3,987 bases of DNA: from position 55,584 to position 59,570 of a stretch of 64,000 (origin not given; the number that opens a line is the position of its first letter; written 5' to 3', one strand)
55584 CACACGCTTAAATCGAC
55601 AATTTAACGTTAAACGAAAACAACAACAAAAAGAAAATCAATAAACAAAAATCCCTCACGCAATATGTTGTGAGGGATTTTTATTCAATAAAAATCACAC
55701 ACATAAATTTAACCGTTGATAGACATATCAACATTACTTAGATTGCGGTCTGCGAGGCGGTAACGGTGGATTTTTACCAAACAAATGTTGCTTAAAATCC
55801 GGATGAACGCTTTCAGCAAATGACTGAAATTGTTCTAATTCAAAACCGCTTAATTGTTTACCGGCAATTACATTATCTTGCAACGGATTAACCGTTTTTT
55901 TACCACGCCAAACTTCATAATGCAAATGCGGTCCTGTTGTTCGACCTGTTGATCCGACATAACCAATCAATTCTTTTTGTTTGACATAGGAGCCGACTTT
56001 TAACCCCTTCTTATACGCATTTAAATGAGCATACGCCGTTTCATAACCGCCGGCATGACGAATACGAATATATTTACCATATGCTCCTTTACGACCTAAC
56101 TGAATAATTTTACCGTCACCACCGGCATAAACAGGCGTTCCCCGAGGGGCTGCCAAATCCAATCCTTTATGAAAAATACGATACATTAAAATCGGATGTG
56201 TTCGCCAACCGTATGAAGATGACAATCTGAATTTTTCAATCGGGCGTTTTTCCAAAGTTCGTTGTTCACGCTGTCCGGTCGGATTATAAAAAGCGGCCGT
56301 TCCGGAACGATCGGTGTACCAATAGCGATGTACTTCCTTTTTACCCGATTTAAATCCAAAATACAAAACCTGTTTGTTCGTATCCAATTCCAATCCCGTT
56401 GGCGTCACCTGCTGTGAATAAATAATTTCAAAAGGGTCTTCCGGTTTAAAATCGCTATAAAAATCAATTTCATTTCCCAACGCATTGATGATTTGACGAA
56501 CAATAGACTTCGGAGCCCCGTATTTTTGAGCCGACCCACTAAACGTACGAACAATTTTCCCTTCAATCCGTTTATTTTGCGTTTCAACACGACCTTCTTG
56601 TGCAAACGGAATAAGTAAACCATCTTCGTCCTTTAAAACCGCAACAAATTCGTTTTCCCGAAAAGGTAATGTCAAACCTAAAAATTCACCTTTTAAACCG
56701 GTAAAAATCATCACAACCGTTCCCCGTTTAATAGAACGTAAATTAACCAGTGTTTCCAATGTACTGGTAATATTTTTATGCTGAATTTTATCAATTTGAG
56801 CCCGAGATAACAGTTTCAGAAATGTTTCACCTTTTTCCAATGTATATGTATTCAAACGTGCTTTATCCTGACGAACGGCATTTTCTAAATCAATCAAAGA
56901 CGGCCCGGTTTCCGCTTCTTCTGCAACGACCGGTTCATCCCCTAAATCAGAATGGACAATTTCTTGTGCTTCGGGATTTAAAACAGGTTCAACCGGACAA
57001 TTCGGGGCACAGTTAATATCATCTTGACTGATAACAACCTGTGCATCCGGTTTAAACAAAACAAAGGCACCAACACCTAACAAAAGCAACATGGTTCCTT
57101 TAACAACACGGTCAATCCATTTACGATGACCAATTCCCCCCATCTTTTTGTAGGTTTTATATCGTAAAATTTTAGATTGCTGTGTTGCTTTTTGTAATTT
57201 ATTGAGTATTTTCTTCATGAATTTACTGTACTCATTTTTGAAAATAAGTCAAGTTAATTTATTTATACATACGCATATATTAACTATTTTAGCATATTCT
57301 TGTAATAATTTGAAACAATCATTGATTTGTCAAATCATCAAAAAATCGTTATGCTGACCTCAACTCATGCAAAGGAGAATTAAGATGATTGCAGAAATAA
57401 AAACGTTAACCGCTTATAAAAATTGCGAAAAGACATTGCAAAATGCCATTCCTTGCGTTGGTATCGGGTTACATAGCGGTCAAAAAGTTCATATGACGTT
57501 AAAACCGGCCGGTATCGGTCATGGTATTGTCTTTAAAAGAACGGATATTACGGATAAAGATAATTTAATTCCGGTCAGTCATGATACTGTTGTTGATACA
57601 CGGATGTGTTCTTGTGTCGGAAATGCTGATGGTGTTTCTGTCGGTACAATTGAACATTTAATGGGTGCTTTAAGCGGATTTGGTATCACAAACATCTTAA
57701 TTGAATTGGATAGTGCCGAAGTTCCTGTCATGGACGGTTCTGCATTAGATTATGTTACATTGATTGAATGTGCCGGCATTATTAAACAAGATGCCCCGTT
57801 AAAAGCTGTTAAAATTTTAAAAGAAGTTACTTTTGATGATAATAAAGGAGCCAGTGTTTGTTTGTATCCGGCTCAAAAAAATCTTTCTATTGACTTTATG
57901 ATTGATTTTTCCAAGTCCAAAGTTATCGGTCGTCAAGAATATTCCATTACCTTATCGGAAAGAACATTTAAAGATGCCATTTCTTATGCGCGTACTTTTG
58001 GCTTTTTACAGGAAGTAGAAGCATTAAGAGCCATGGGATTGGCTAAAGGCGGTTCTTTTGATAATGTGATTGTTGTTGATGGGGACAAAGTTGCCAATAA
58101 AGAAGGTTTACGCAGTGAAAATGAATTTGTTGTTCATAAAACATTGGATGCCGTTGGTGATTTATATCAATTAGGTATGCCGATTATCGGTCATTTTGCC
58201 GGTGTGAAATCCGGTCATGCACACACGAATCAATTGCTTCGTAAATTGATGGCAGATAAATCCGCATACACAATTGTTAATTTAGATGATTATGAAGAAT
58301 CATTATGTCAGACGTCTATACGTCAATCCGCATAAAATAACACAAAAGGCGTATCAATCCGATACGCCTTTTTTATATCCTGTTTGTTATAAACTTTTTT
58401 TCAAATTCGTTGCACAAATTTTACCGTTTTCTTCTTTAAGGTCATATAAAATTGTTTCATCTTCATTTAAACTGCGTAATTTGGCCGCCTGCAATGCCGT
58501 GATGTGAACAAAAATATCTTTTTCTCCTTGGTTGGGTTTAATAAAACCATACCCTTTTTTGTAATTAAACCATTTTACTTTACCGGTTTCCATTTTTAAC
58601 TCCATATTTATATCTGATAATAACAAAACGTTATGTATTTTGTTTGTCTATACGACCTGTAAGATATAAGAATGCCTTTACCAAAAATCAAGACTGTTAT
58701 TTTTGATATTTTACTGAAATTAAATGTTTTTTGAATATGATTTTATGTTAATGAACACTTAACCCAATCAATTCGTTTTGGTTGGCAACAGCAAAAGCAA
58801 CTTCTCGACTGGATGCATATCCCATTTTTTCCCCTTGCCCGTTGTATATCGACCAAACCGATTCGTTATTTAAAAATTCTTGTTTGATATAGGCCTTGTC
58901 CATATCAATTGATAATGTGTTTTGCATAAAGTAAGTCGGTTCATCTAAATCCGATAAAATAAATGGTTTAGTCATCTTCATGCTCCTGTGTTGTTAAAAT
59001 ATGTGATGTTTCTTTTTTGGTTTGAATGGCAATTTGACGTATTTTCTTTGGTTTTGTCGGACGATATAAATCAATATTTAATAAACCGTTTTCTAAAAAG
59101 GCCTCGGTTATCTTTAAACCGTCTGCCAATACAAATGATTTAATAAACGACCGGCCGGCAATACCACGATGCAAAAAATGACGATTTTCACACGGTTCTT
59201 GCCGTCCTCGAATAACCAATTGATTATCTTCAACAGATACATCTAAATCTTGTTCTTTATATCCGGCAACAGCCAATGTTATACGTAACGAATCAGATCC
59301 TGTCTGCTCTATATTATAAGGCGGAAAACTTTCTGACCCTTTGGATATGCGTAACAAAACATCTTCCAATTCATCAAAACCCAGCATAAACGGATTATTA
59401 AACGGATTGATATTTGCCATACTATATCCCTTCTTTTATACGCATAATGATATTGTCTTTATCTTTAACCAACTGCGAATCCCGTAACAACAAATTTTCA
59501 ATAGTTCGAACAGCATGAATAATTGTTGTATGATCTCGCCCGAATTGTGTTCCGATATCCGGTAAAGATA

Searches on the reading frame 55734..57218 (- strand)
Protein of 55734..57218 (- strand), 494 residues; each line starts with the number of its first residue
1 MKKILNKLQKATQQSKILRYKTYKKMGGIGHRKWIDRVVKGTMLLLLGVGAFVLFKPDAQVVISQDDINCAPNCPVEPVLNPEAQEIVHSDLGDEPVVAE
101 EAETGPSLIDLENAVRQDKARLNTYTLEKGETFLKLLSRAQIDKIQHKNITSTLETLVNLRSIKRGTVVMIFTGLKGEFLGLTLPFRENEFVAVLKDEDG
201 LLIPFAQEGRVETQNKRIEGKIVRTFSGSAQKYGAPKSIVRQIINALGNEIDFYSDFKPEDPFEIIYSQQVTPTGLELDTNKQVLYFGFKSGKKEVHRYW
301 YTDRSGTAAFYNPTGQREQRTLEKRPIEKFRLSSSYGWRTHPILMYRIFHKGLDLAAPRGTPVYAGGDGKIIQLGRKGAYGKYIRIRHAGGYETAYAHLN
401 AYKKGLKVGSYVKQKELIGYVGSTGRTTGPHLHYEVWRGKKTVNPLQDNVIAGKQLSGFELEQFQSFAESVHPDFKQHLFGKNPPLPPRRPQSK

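Call 38: search_protein_families(library=pfam, max_evalue=0.00001, proteins=[window:55734-57218:-])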
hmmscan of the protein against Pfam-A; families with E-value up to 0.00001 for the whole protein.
window:55734-57218:- (494 aa): 2 families
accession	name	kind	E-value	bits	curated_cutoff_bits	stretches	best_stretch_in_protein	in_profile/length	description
PF01551.29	Peptidase_M23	-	2.6e-32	111.3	28.7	1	349-445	2-96/96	Peptidase family M23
PF19425.4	Csd3_N2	-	3.1e-08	34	27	1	213-336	4-120/122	Csd3 second domain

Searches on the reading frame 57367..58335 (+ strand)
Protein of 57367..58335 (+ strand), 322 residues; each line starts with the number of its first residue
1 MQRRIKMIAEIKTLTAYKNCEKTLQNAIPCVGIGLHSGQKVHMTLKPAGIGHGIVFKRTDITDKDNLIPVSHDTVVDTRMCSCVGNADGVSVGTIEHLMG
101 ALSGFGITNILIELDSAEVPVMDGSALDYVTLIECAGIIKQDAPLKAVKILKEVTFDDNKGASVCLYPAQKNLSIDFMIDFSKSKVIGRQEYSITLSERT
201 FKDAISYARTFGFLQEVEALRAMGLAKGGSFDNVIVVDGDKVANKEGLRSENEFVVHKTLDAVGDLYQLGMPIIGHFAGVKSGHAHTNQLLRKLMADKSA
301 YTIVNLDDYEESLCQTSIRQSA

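Call 16: search_protein_families(library=pfam, proteins=[window:57367-58335:+])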
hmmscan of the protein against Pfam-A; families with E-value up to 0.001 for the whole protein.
window:57367-58335:+ (322 aa): 1 family
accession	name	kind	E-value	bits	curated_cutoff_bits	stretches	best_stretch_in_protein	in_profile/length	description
PF03331.19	LpxC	-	4.6e-98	328.4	27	1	22-295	2-267/268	UDP-3-O-acyl N-acetylglycosamine deacetylase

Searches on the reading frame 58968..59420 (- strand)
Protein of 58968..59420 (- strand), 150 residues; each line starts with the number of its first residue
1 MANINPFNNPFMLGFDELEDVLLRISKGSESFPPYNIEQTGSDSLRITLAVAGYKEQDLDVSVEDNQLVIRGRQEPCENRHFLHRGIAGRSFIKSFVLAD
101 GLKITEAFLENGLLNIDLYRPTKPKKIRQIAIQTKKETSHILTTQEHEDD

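Call 35: search_protein_families(library=pfam, proteins=[window:58968-59420:-])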
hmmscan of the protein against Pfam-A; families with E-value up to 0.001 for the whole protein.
window:58968-59420:- (150 aa): 1 family
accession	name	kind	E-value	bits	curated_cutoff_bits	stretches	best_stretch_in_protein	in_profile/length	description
PF00011.27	HSP20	-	3.1e-16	59.8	20.8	1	42-133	6-102/102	Hsp20/alpha crystallin family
